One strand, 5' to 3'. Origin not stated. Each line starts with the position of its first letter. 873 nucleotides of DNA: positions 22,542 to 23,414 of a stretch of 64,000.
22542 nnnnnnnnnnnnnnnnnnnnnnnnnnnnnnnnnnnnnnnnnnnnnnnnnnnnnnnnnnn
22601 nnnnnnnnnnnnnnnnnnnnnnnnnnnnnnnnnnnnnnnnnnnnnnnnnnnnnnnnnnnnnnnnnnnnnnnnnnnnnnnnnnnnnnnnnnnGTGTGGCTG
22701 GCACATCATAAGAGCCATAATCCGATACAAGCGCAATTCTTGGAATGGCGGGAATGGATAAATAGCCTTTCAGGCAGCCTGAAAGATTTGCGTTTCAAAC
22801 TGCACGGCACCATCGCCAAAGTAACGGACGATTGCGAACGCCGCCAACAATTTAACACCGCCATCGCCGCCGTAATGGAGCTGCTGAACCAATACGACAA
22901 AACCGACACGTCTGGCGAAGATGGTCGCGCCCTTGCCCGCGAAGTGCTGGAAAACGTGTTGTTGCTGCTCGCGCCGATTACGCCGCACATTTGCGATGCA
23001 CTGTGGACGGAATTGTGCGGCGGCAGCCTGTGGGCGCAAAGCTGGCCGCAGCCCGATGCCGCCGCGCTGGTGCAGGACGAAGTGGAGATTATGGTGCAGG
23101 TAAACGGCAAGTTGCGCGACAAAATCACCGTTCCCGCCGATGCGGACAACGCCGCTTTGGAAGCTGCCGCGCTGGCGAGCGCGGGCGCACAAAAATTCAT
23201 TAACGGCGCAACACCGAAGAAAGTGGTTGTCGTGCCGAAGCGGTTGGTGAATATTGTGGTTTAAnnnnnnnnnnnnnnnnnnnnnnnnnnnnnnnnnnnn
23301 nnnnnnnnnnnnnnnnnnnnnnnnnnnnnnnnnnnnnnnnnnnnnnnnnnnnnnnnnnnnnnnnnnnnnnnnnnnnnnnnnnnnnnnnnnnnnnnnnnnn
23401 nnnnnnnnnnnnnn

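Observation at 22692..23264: Orphan 3' end of leuS with intact native terminator, abutting the RM island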

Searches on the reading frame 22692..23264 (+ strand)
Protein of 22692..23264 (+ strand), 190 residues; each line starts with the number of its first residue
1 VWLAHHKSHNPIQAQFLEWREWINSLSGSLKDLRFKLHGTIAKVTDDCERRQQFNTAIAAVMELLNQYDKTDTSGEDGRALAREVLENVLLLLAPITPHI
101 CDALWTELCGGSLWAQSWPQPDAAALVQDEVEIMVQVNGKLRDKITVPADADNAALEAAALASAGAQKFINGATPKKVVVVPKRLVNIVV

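Call 3: search_protein_families(library=pfam, proteins=[window:22692-23264:+])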
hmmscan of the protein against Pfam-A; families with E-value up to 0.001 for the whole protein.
window:22692-23264:+ (190 aa): 1 family
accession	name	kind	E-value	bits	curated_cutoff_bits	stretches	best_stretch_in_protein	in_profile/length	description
PF08264.19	Anticodon_1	-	2.1e-21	76.8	25.1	1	34-152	5-143/148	Anticodon-binding domain of tRNA ligase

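Call 4: search_solved_structures(query=window:22692-23264:+, show_alignments=1)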
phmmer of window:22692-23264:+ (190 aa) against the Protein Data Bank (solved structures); distinct sequences matched with E-value up to 0.001: 18.
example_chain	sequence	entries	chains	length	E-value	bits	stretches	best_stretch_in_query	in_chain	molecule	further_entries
6q89_A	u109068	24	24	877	1.1e-66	227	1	25-190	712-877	Leucine--tRNA ligase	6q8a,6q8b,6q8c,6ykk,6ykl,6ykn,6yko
7nu1_A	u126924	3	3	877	1.1e-66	227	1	25-190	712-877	Leucine--tRNA ligase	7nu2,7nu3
7nty_A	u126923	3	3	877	1.1e-66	227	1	25-190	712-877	Leucine--tRNA ligase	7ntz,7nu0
7nua_A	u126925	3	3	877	1.1e-66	227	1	25-190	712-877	Leucine--tRNA ligase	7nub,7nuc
9twt_A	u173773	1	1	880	2.4e-41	144.5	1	24-190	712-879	Leucine--tRNA ligase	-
5omw_A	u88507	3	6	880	2.5e-41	144.5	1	24-190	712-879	Leucine--tRNA ligase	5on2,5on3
9twu_A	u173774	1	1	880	2.5e-41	144.5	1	24-190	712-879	Leucine--tRNA ligase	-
9twv_A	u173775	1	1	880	2.5e-41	144.5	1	24-190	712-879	Leucine--tRNA ligase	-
9tws_A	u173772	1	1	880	2.5e-41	144.5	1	24-190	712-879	Leucine--tRNA ligase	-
3zgz_A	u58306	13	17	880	2.5e-41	144.5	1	24-190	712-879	LEUCINE--TRNA LIGASE | LEUCYL-TRNA SYNTHETASE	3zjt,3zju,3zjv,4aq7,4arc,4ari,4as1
9twr_A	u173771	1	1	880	2.5e-41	144.5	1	24-190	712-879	Leucine--tRNA ligase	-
9tjw_A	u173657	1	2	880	2.5e-41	144.4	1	24-190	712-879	Leucine--tRNA ligase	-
9tjv_A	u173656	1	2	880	2.5e-41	144.4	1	24-190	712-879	Leucine--tRNA ligase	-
1h3n_A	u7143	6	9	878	3.4e-24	88.6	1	25-190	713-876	LEUCYL-TRNA SYNTHETASE | AMINOACYL-TRNA SYNTHETASE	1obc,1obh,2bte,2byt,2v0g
2v0c_A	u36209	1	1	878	6.3e-23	84.5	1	25-190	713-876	AMINOACYL-TRNA SYNTHETASE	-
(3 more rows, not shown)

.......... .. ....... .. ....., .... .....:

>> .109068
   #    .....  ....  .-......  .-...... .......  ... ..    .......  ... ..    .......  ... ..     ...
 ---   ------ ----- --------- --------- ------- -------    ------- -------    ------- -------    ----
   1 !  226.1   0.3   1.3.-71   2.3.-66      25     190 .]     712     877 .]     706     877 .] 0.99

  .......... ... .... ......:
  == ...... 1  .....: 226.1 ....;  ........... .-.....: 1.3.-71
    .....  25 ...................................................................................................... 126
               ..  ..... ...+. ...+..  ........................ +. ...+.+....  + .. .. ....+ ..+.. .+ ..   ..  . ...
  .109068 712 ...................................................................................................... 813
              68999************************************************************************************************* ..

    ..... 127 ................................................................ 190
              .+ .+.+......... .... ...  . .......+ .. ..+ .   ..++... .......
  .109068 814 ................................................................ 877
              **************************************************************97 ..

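Call 6: find_related_loci(query=window:22692-23264:+, collection=genome_contigs, flank=10000)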
Query window:22692-23264:+ (190 aa) in genome_contigs; peptide patterns used: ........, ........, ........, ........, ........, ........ (x = any residue, [..] = any of these).
117 stretches matched a pattern; 59 encode a relative of the query (tblastn E <= 1e-3); 59 distinct loci.
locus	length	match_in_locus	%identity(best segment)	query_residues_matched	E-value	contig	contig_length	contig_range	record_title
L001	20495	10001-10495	95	24-188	2e-94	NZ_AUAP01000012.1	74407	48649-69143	Conchiformibius kuhniae DSM 17694 G392DRAFT_scaffold00008.8_C, whole genome shotgun sequence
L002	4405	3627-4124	77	25-190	3e-81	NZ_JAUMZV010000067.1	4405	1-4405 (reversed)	MAG: Kingella sp. (in: b-proteobacteria) isolate S18M_Sa_18 NODE_940_length_4405_cov_139.444138, whole genome shotgun se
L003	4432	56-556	74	25-190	2e-79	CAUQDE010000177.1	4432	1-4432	MAG TPA_asm: uncultured Kingella sp. isolate ERR9968941_bin.36_MetaWRAP_v1.3_MAG genome assembly, contig: ERZ21616077.74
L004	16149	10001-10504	74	24-190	4e-79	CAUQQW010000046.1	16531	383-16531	MAG TPA_asm: uncultured Kingella sp. isolate ERR9968832_bin.30_MetaWRAP_v1.3_MAG genome assembly, contig: ERZ21615669.16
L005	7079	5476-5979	72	24-190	2e-78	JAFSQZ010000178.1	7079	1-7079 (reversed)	MAG: Neisseriaceae bacterium isolate RGIG3394 Goat_Reticulum.Co__c1699643, whole genome shotgun sequence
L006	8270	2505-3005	74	25-190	3e-78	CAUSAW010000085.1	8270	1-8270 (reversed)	MAG TPA_asm: uncultured Kingella sp. isolate ERR9969250_bin.25_MetaWRAP_v1.3_MAG genome assembly, contig: ERZ21616172.26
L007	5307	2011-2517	85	25-190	5e-77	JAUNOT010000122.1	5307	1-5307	MAG: Conchiformibius sp. isolate S35M_Sa_14 NODE_1035_length_5307_cov_25.540366, whole genome shotgun sequence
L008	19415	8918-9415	78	25-190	4e-77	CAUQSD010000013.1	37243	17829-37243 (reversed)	MAG TPA_asm: uncultured Kingella sp. isolate ERR9969034_bin.5_MetaWRAP_v1.3_MAG genome assembly, contig: ERZ21616110.304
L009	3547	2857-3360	73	24-190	3e-77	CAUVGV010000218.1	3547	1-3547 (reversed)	MAG TPA_asm: uncultured Kingella sp. isolate SRR23388465_bin.51_MetaWRAP_v1.3_MAG genome assembly, contig: ERZ21659790.1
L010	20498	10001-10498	77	25-190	1e-75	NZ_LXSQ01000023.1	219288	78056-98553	Eikenella halliae strain NML130454 Eiksp_contig000023, whole genome shotgun sequence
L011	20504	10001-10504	71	24-190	2e-75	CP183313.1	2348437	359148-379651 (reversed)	Neisseriaceae bacterium B1 chromosome, complete genome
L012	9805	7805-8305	71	24-190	3e-75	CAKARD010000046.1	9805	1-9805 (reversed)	MAG TPA_asm: uncultured Kingella sp. isolate SRR15235659_bin.17_metaWRAP_v1.1_MAG genome assembly, contig: NODE_1977_len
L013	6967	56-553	79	25-190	7e-75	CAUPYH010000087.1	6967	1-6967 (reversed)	MAG TPA_asm: uncultured Eikenella sp. isolate ERR9968941_bin.7_MetaWRAP_v1.3_MAG genome assembly, contig: ERZ21616077.41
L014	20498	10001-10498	79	25-190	8e-74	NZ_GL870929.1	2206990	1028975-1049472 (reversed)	Kingella denitrificans ATCC 33394 SCAFFOLD1, whole genome shotgun sequence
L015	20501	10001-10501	69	24-190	1e-73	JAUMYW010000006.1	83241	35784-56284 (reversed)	MAG: Neisseria sp. isolate S17M_Sa_48 NODE_130_length_83241_cov_41.061873, whole genome shotgun sequence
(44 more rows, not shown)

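Call 15: find_homologous_proteins(query=window:22692-23264:+, max_evalue=1e-30)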
Query window:22692-23264:+ (190 aa): 2554 proteins with E <= 1e-30 among 7697 candidates; the best 120 are listed.
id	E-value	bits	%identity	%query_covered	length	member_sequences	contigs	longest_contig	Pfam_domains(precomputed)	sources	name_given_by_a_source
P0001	5.4e-122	422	100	100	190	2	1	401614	PF08264.20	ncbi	-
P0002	2.6e-70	254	73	88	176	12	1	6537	PF08264.20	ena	-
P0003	2.8e-69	250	72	88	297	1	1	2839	PF08264.20,PF00133.29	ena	-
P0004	3.4e-69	250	73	87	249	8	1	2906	PF08264.20,PF00133.29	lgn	-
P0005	5.4e-69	249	68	87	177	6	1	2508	PF08264.20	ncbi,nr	ncbi:class I tRNA ligase family protein, partial [Eikenella corrodens]|nr:class I tRNA ligase family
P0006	3.5e-68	247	74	88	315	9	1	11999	PF08264.20,PF00133.29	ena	-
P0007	1.3e-67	245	68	88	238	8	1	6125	PF08264.20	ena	-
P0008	4.1e-66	240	72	88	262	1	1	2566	PF08264.20,PF00133.29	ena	-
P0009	3.2e-65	237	70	88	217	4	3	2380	PF08264.20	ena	-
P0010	1.5e-64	235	68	87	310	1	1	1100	PF08264.20,PF00133.29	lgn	-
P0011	8.5e-64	232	68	88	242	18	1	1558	PF08264.20,PF00133.29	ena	-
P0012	1.6e-63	232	68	88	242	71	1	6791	PF08264.20,PF00133.29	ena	-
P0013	2.0e-63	231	69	85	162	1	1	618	PF08264.20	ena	-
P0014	8.2e-63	229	68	88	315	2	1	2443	PF08264.20,PF00133.29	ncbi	-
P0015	2.4e-62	228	67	88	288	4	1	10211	PF08264.20,PF00133.29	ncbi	ncbi:class I tRNA ligase family protein, partial [Neisseria bacilliformis]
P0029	1.4e-53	199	63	87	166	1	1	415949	PF08264.20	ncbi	-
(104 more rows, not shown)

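Call 16: find_encoding_contigs(protein=P0001, flank=10000, max_places=10)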
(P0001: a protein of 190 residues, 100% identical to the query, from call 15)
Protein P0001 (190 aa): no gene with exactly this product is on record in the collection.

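Call 17: list_cluster_members(proteins=[P0001, P0029])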
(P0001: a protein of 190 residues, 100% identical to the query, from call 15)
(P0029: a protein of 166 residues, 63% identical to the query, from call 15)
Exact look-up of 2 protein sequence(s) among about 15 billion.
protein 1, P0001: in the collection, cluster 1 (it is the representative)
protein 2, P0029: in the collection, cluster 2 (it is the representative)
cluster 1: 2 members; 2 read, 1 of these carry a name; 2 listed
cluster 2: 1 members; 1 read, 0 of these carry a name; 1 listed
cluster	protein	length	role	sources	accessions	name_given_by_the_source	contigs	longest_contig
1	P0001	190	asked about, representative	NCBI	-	-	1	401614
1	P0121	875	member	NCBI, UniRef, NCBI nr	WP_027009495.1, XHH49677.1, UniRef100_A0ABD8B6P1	leucine--tRNA ligase [Conchiformibius kuhniae] | Leucine--tRNA ligase n=1 Tax=Conchiformibius kuhniae TaxID=211502 RepID=A0ABD8B6P1_9NEIS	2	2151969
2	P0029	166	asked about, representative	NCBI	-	-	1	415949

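Call 26: find_homologous_proteins(query=P0121, max_evalue=1e-100)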
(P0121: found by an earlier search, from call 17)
Query P0121 (875 aa): 8000 proteins with E <= 1e-100 among 8000 candidates; the best 120 are listed.
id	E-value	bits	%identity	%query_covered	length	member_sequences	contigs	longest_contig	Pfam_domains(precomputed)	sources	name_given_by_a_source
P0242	0.0e+0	1717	83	100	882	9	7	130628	PF09334.18,PF08264.20,PF13603.13,PF00133.29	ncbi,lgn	-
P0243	0.0e+0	1609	78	100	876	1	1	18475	PF09334.18,PF08264.20,PF13603.13,PF00133.29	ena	-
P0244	0.0e+0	1608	78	100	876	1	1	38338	PF09334.18,PF08264.20,PF13603.13,PF00133.29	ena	-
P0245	0.0e+0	1607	78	100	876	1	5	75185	PF09334.18,PF08264.20,PF13603.13,PF00133.29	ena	-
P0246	0.0e+0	1607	78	100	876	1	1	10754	PF09334.18,PF08264.20,PF13603.13,PF00133.29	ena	-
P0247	0.0e+0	1607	78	100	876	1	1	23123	PF09334.18,PF08264.20,PF13603.13,PF00133.29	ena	-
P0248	0.0e+0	1606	78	100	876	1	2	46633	PF09334.18,PF08264.20,PF13603.13,PF00133.29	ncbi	-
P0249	0.0e+0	1606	77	100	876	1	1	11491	PF09334.18,PF08264.20,PF13603.13,PF00133.29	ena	-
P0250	0.0e+0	1606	77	100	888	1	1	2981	PF09334.18,PF08264.20,PF13603.13,PF00133.29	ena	-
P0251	0.0e+0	1606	77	100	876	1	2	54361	PF09334.18,PF08264.20,PF13603.13,PF00133.29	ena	-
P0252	0.0e+0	1606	78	100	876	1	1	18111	PF09334.18,PF08264.20,PF13603.13,PF00133.29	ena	-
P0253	0.0e+0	1606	78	100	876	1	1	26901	PF09334.18,PF08264.20,PF13603.13,PF00133.29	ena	-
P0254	0.0e+0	1605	78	100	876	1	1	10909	PF09334.18,PF08264.20,PF13603.13,PF00133.29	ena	-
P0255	0.0e+0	1605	78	100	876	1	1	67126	PF09334.18,PF08264.20,PF13603.13,PF00133.29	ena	-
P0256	0.0e+0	1605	78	100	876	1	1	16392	PF09334.18,PF08264.20,PF13603.13,PF00133.29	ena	-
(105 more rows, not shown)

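Call 28: list_cluster_members(proteins=[P0242])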
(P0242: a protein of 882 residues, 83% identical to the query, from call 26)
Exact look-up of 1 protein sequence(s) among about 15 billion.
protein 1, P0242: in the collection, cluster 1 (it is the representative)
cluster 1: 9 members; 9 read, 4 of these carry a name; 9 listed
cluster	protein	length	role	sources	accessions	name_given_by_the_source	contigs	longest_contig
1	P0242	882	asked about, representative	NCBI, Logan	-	-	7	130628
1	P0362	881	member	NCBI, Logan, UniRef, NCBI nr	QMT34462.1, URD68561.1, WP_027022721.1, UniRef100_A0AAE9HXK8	leucine--tRNA ligase [Conchiformibius steedae DSM 2580] | Leucine--tRNA ligase n=1 Tax=Conchiformibius steedae DSM 2580 TaxID=1121352 ... | leucine--tRNA ligase [Conchiformibius steedae]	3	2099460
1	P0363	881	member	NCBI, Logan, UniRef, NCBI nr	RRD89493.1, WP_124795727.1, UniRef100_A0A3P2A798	leucine--tRNA ligase [Conchiformibius steedae] | Leucine--tRNA ligase n=1 Tax=Conchiformibius steedae TaxID=153493 RepID=A0A3P2A798_9NEIS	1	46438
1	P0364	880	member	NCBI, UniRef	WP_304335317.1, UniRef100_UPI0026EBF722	leucine--tRNA ligase, partial [Conchiformibius steedae] | leucine--tRNA ligase n=1 Tax=Conchiformibius steedae TaxID=153493 RepID=UPI0026EBF722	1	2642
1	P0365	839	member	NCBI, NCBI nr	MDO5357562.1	MAG: leucine--tRNA ligase, partial [Conchiformibius sp.] | leucine--tRNA ligase [Conchiformibius sp.]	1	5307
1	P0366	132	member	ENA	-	-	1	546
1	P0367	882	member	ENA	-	-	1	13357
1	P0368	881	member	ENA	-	-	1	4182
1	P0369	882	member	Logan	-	-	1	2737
